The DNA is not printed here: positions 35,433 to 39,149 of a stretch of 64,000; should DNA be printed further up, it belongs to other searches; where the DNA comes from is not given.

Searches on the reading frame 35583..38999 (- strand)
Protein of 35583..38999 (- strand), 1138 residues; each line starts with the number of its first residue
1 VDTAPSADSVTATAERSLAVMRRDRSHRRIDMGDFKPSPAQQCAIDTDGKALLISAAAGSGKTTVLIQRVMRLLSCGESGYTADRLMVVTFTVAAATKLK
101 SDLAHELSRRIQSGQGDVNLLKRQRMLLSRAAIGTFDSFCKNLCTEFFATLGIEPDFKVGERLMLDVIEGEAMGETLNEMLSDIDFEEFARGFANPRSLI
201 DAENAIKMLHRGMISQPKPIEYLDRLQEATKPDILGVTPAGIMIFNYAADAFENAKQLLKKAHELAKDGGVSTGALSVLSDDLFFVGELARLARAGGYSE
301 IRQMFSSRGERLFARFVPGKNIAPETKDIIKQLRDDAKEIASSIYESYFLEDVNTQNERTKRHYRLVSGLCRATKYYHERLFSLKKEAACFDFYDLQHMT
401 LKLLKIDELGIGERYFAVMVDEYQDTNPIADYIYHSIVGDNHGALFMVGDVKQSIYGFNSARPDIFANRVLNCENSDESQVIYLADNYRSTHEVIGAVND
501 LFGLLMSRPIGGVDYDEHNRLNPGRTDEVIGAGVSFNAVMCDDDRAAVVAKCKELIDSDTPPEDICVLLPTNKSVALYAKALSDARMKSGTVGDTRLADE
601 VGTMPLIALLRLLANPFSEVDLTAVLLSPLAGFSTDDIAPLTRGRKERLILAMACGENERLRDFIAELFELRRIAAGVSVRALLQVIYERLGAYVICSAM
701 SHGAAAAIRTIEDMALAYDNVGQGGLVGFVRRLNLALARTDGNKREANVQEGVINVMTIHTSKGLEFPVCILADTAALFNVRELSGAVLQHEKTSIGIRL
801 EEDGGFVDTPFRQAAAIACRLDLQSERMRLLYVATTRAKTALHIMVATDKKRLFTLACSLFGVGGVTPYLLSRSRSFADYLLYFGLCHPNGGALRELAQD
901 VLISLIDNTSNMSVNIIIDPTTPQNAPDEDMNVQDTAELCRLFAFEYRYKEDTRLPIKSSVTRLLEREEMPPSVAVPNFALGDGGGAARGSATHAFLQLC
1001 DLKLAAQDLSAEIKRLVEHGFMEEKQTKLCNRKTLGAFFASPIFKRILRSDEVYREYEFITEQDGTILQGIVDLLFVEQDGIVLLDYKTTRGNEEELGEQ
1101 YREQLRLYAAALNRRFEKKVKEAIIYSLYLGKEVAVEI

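Call 79: search_protein_families(library=pfam, proteins=[window:35583-38999:-], max_evalue=0.00001)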
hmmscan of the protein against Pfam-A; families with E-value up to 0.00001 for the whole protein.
window:35583-38999:- (1138 aa): 5 families
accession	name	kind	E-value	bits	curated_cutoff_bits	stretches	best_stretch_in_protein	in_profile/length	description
PF00580.27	UvrD-helicase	-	2.5e-41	142.6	23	1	39-468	3-265/271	UvrD/REP helicase N-terminal domain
PF13361.12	UvrD_C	-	4.3e-21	76.2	25.6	2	741-846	275-347/350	UvrD-like helicase C-terminal domain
PF13245.12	AAA_19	-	5.6e-13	49.7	25.1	0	44-105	4-63/134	AAA domain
PF12705.13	PDDEXK_1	-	3.8e-10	40.6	22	1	988-1122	36-179/247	PD-(D/E)XK nuclease superfamily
PF13538.12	UvrD_C_2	-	2.7e-08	34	27.4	0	819-844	26-51/52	UvrD-like helicase C-terminal domain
